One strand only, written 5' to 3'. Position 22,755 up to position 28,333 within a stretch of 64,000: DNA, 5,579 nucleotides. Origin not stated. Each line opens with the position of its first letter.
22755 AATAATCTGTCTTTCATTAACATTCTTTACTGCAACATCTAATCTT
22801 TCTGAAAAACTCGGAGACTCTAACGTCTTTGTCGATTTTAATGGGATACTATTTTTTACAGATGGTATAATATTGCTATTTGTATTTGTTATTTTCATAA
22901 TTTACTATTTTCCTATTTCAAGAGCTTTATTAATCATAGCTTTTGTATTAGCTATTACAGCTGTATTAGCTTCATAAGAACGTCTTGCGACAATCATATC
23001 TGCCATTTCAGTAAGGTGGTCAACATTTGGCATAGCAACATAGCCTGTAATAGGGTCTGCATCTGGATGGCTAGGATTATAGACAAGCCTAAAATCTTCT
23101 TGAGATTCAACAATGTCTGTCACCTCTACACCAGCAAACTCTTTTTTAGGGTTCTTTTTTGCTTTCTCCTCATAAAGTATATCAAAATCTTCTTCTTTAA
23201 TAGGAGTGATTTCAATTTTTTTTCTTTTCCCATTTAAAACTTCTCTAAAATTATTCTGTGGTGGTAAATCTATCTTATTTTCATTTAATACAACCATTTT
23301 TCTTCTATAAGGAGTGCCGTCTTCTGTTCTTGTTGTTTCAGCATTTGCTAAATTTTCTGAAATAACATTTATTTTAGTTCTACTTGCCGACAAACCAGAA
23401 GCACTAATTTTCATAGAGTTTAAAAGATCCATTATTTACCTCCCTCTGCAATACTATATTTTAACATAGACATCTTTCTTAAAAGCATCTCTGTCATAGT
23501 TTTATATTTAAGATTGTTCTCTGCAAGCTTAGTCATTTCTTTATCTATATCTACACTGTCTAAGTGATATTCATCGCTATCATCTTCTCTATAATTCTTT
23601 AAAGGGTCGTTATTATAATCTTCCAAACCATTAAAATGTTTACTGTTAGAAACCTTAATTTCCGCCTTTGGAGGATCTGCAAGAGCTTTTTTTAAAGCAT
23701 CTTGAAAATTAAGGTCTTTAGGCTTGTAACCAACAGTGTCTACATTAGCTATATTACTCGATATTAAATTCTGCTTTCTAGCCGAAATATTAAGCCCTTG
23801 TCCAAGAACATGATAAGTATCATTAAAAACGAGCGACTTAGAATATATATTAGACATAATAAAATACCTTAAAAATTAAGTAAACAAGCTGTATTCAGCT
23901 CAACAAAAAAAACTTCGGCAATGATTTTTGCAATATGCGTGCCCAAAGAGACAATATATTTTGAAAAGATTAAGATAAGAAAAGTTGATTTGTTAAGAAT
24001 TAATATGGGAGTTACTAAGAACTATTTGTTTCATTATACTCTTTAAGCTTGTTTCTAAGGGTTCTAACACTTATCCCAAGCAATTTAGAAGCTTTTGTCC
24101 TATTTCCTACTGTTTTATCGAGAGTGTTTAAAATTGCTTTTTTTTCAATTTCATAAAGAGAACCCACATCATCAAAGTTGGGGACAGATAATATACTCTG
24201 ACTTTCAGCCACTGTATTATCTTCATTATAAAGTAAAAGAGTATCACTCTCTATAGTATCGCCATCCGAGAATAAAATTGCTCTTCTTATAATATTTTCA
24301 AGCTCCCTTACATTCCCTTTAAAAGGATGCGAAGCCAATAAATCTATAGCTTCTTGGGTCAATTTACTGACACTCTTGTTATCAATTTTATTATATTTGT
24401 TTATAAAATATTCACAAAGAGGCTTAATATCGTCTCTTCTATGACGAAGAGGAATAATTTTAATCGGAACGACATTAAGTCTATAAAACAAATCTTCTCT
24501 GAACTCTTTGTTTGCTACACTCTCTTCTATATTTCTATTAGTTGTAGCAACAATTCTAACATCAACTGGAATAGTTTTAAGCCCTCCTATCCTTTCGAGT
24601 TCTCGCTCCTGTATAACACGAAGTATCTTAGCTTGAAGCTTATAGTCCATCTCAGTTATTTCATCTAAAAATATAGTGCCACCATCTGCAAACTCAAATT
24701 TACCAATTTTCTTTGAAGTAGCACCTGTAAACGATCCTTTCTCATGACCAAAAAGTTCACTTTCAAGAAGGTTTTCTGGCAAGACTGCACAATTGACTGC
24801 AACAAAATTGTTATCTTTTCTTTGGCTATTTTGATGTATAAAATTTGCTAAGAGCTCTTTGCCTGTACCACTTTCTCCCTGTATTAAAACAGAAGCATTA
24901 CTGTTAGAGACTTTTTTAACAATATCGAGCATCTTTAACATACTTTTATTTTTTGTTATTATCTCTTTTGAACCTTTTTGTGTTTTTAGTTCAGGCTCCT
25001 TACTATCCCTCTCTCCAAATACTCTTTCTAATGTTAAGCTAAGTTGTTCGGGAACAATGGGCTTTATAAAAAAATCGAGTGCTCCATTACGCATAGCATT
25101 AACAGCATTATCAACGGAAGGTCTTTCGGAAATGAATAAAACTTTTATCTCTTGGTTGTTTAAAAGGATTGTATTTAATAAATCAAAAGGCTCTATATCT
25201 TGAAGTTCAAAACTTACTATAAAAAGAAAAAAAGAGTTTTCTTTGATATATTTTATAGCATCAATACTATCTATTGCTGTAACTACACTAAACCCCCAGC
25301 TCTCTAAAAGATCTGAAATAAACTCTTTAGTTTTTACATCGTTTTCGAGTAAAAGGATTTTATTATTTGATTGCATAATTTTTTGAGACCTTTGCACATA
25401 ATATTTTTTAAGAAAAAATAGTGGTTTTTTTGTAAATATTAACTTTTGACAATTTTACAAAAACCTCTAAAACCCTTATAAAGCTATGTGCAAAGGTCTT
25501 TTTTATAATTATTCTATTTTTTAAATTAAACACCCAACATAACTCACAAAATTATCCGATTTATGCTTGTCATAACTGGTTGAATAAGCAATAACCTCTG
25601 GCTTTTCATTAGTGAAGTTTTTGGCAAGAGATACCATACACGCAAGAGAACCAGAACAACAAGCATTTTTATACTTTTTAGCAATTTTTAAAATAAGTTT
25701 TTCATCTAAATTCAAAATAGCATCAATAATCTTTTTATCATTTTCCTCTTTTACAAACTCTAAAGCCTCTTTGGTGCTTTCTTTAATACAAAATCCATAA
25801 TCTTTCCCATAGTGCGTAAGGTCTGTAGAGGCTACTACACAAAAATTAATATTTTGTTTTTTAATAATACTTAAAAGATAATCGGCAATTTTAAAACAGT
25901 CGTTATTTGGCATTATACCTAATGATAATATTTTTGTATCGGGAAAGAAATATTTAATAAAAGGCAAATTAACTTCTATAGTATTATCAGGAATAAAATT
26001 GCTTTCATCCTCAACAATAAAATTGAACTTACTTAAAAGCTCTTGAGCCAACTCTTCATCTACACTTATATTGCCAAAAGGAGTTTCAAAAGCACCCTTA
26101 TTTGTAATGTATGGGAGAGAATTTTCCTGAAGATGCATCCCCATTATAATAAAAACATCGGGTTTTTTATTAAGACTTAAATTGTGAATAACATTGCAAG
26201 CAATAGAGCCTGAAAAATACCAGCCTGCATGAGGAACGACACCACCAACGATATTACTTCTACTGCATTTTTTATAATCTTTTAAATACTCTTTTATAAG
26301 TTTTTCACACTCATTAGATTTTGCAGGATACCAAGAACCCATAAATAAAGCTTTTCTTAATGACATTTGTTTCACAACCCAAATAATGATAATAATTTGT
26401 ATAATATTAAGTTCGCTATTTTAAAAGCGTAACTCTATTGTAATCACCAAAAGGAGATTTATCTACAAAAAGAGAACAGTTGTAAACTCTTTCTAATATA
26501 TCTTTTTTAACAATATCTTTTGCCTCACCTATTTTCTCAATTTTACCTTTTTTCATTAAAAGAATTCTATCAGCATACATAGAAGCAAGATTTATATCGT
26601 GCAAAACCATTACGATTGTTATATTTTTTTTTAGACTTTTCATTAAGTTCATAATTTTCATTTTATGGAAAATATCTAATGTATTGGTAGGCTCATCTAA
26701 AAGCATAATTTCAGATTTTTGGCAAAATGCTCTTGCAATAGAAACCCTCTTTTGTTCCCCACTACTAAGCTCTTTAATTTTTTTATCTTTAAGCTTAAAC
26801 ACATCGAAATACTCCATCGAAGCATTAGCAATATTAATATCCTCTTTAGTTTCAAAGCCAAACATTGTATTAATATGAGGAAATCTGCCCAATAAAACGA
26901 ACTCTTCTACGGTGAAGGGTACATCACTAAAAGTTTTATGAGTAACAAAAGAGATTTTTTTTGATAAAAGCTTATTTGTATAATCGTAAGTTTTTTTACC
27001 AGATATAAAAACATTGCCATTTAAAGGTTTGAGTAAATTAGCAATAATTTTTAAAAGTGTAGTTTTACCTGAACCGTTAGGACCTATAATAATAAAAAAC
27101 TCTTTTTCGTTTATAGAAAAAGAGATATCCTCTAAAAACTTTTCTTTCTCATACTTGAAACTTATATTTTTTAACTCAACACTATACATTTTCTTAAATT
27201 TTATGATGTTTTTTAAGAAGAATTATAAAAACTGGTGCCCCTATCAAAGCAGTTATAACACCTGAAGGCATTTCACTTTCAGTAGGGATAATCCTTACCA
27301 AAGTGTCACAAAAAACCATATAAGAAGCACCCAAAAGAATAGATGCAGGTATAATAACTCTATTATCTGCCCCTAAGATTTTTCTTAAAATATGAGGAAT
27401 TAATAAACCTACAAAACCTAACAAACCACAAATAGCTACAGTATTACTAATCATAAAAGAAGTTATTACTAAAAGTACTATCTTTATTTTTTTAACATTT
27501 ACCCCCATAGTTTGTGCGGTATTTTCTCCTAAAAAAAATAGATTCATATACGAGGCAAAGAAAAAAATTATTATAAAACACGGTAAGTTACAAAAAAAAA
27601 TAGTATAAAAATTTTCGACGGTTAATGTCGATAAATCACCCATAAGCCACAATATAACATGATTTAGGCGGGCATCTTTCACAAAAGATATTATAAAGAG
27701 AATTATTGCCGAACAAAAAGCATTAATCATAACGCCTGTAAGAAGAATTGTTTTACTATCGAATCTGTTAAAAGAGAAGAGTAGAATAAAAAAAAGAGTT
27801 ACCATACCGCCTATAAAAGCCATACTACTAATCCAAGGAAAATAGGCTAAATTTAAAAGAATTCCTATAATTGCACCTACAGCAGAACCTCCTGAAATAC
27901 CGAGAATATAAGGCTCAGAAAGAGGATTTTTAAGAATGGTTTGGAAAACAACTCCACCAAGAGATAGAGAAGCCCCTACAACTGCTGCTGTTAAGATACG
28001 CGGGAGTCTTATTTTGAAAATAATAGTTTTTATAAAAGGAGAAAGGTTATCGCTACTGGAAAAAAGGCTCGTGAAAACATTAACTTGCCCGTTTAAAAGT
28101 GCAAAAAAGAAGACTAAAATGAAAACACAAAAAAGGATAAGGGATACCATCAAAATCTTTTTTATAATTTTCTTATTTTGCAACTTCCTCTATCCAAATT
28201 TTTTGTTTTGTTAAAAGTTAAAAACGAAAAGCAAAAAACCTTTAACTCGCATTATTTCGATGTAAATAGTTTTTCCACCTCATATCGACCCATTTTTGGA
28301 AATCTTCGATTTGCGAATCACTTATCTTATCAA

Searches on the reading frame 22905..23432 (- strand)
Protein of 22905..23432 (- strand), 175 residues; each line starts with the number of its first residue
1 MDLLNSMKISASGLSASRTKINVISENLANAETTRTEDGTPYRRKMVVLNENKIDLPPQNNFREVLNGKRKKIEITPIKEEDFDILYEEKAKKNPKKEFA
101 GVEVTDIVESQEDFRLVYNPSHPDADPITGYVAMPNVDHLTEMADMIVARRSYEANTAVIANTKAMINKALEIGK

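Call 46: search_protein_families(library=ncbifam, proteins=[window:22905-23432:-], max_evalue=1e-15)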
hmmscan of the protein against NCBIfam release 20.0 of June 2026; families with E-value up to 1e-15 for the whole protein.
window:22905-23432:- (175 aa): 2 families
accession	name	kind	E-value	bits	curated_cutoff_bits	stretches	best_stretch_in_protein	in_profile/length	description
TIGR01395.1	FlgC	equivalog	7.3e-45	152.6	102.1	1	4-175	1-137/137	flagellar basal body rod protein FlgC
NF009275.1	PRK12632.1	equivalog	3.4e-20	72.7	170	0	94-172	49-126/130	flagellar basal body rod protein FlgC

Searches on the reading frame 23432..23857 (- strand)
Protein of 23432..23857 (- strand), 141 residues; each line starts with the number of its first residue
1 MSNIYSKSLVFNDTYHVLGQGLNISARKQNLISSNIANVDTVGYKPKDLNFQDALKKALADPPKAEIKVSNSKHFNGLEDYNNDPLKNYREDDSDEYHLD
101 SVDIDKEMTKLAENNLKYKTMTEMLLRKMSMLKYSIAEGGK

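Call 46: search_protein_families(library=ncbifam, proteins=[window:23432-23857:-], max_evalue=1e-15)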
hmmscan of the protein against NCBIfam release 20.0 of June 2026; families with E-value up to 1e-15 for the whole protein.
window:23432-23857:- (141 aa): 4 families
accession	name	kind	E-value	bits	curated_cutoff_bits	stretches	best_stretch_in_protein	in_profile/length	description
TIGR01396.1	FlgB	equivalog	3.1e-26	92.1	59.05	1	11-136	1-130/131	flagellar basal body rod protein FlgB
NF009264.0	PRK12621.1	equivalog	1.7e-22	80.2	163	1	10-141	4-136/136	flagellar basal body rod protein FlgB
NF009266.0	PRK12623.1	equivalog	3.3e-20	72.4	144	1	13-137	11-131/133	flagellar basal body rod protein FlgB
NF009263.0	PRK12620.1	equivalog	3.2e-16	59.5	158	1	11-129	5-123/133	flagellar basal body rod protein FlgB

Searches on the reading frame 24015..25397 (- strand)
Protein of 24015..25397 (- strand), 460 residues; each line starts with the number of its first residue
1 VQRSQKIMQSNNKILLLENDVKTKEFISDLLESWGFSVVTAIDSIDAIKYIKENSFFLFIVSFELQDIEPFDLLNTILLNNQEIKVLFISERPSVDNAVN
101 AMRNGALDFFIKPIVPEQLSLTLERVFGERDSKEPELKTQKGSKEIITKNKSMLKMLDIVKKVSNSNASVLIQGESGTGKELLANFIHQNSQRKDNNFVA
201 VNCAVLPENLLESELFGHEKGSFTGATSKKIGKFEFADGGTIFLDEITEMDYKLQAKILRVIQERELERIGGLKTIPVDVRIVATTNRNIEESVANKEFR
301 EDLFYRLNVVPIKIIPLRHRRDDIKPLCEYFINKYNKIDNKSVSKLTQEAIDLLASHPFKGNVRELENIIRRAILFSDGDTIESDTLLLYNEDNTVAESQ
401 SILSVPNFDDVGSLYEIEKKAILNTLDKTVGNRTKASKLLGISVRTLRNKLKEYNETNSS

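Call 46: search_protein_families(library=ncbifam, proteins=[window:24015-25397:-], max_evalue=1e-15)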
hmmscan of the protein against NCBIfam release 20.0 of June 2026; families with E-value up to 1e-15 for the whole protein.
window:24015-25397:- (460 aa): 25 families
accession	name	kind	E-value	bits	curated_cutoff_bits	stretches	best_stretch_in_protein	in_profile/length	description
NF050807.1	TransRegFlbDCaul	equivalog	5.7e-124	414.4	750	1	73-457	60-441/454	sigma-54-dependent transcriptional regulator FlbD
NF008469.0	PRK11361.1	equivalog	1.2e-116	390.2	714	1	8-455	1-455/461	acetoacetate metabolism transcriptional regulator AtoC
TIGR02915.1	PEP_resp_reg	equivalog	1.1e-113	380.4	502.6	1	68-454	58-442/445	PEP-CTERM-box response regulator transcription factor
TIGR01817.1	nifA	equivalog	2.2e-110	369.9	528.85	1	133-400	185-451/534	nif-specific transcriptional activator NifA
NF007689.0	PRK10365.1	equivalog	1.9e-109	366.4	760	1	9-451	3-439/441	sigma-54-dependent response regulator transcription factor ZraR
NF041552.1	TF_PrdR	equivalog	2.5e-106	356.3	795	1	139-455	262-577/577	sigma-54 dependent transcriptional regulator PrdR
NF041946.1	LuxO_transreg_Vib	equivalog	1.5e-101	340.5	800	1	31-456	16-462/463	quorum-sensing sigma-54 dependent transcriptional regulator LuxO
TIGR01818.1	ntrC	equivalog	7.4e-101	338.2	558.6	1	15-453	2-462/463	nitrogen regulation protein NR(I)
NF051870.1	NAssimRespRegNtrX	equivalog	1.3e-96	324.2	600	1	13-453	3-449/452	nitrogen assimilation response regulator NtrX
NF038308.1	RNA_repair_RtcR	equivalog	5.3e-95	319.3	650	1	127-455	163-517/530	RNA repair transcriptional activator RtcR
NF003451.0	PRK05022.1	equivalog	1.3e-93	314.5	476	1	129-447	174-501/512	nitric oxide reductase transcriptional regulator NorR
NF049963.1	RespRegFlgRCampy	domain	2.2e-92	310.2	750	1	17-455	6-428/429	fla regulon two-component system response regulator FlgR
NF011695.0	PRK15115.1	equivalog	4.5e-91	305.8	763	1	9-443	4-425/445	two-component system response regulator GlrR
NF041906.1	V4R_TF_MobR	exception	3.3e-87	293.2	999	1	147-454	235-544/544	phenol degradation transcriptional regulator MobR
NF011958.0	PRK15429.1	equivalog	4.2e-83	280.2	830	1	144-453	379-683/692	formate hydrogenlyase transcriptional activator FlhA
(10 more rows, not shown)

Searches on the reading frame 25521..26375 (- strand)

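Call 46: search_protein_families(library=ncbifam, proteins=[window:25521-26375:-], max_evalue=1e-15)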
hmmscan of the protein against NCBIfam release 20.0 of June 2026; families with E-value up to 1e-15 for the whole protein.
window:25521-26375:- (284 aa): 2 families
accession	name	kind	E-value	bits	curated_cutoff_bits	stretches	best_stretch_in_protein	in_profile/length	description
TIGR04336.1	AmmeMemoSam_B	hypoth_equivalog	2.9e-65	220.2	26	1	7-283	1-269/270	AmmeMemoRadiSam system protein B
NF001987.0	PRK00782.1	equivalog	2e-48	165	295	1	6-282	2-263/267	MEMO1 family protein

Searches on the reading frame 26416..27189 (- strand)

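Call 46: search_protein_families(library=ncbifam, proteins=[window:26416-27189:-], max_evalue=1e-15)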
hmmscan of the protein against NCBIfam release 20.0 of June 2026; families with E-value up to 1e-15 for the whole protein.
window:26416-27189:- (257 aa): 167 families (the best 25 are shown)
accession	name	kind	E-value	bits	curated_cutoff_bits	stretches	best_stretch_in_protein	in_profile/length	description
NF010068.0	PRK13548.1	equivalog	3.1e-63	213.3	261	1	4-250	6-254/261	heme ABC transporter ATP-binding protein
NF008409.0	PRK11231.1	equivalog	2.1e-57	194.4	375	1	4-247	3-246/255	Fe(3+) dicitrate ABC transporter ATP-binding protein FecE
NF052485.1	sider_ATP_EitC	equivalog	2.9e-53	180.9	485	1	3-247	2-243/251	siderophore ABC transporter ATP-binding protein EitC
TIGR03873.1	F420-0_ABC_ATP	hypoth_equivalog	3.2e-53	180.6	372.4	1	5-239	3-237/256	putative F420-0 ABC transporter ATP-binding protein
NF007082.0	PRK09536.1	equivalog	1.2e-52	179.3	537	1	3-256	3-256/402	corrinoid ABC transporter ATPase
NF007606.0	PRK10253.1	equivalog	6.5e-47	160.2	497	1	8-242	12-247/266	iron-enterobactin ABC transporter ATP-binding protein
TIGR02315.1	ABC_phnC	equivalog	3.9e-44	150.9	266.1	1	4-236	2-242/243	phosphonate ABC transporter ATP-binding protein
NF007863.0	PRK10575.1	equivalog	1.2e-42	146.1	433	1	4-241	12-250/265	Fe3+-hydroxamate ABC transporter ATP-binding protein FhuC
NF040840.2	tungstate_WtpC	equivalog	1.1e-40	140.1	440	1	5-235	3-227/347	tungstate ABC transporter ATP-binding protein WtpC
TIGR04520.1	ECF_ATPase_1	equivalog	3.5e-40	138.1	315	1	4-230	1-228/269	energy-coupling factor transporter ATPase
TIGR01188.1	drrA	subfamily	2e-38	132.4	312.45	1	12-229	2-213/302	daunorubicin resistance ABC transporter, ATP-binding protein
NF040873.1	AztA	equivalog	8e-38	129.9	220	1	13-209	2-189/191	zinc ABC transporter ATP-binding protein AztA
TIGR04521.1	ECF_ATPase_2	equivalog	8.3e-38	130.1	330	1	4-232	1-239/279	energy-coupling factor transporter ATPase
NF043075.1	MMSYN1_0197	equivalog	1.4e-36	126.1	550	1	4-228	3-222/341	spermidine/putrescine ABC transporter ATP-binding protein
TIGR03265.1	PhnT2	equivalog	1.5e-36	126.4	457.7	1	4-228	5-224/353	putative 2-aminoethylphosphonate ABC transporter ATP-binding protein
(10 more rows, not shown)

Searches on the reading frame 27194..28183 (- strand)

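Call 46: search_protein_families(library=ncbifam, proteins=[window:27194-28183:-], max_evalue=1e-15)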
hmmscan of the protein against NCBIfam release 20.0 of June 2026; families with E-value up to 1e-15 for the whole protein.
window:27194-28183:- (329 aa): 16 families
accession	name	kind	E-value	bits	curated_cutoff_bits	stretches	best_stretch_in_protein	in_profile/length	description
NF003001.0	PRK03784.1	equivalog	8.2e-70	235.6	334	1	12-328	17-330/332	vitamin B12 ABC transporter permease BtuC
NF007081.0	PRK09535.1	equivalog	1.6e-68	231.7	461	1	49-326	85-361/366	vitamin B12 ABC transporter permease BtuC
NF008407.0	PRK11228.1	equivalog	3.6e-59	200.3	396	1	10-326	11-329/330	iron-dicitrate ABC transporter permease FecC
TIGR03869.1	F420-0_ABCperm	hypoth_equivalog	9.2e-57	192.7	437.35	1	46-327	40-322/325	putative F420-0 ABC transporter permease subunit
NF007871.0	PRK10577.2-2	equivalog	7.4e-55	186.7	899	1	12-328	361-678/679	Fe(3+)-hydroxamate ABC transporter permease FhuB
NF007866.0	PRK10577.1-2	equivalog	1.7e-54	185.3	554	1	15-326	357-663/666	Fe(3+)-hydroxamate ABC transporter permease FhuB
NF007299.0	PRK09777.1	equivalog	2.5e-54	184.7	406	1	15-324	7-315/318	Fe(3+) dicitrate ABC transporter permease subunit FecD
NF007867.0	PRK10577.1-3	subfamily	2.6e-53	181.4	849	1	10-326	386-705/710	Fe(3+)-hydroxamate ABC transporter permease FhuB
NF007872.0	PRK10577.2-3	equivalog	4e-45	154.4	727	1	16-326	362-669/676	Fe(3+)-hydroxamate ABC transporter permease FhuB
NF007870.0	PRK10577.2-1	equivalog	2.9e-44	151.8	1355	1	7-328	354-675/678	Fe(3+)-hydroxamate ABC transporter permease FhuB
NF007873.0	PRK10577.2-4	equivalog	5.7e-40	137.7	1012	1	15-326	329-643/646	Fe(3+)-hydroxamate ABC transporter permease FhuB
NF007760.0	PRK10441.1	equivalog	1.5e-38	132.8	428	1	41-328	42-331/335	Fe(3+)-siderophore ABC transporter permease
NF007868.0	PRK10577.1-5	equivalog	4.7e-36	124.5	943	1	55-327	392-665/666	Fe(3+)-hydroxamate ABC transporter permease FhuB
NF007759.0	PRK10440.1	equivalog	3.9e-35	121.7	422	1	7-325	5-325/330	iron-enterobactin ABC transporter permease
NF007869.0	PRK10577.1-6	equivalog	2e-34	119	954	1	15-323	382-691/703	Fe(3+)-hydroxamate ABC transporter permease FhuB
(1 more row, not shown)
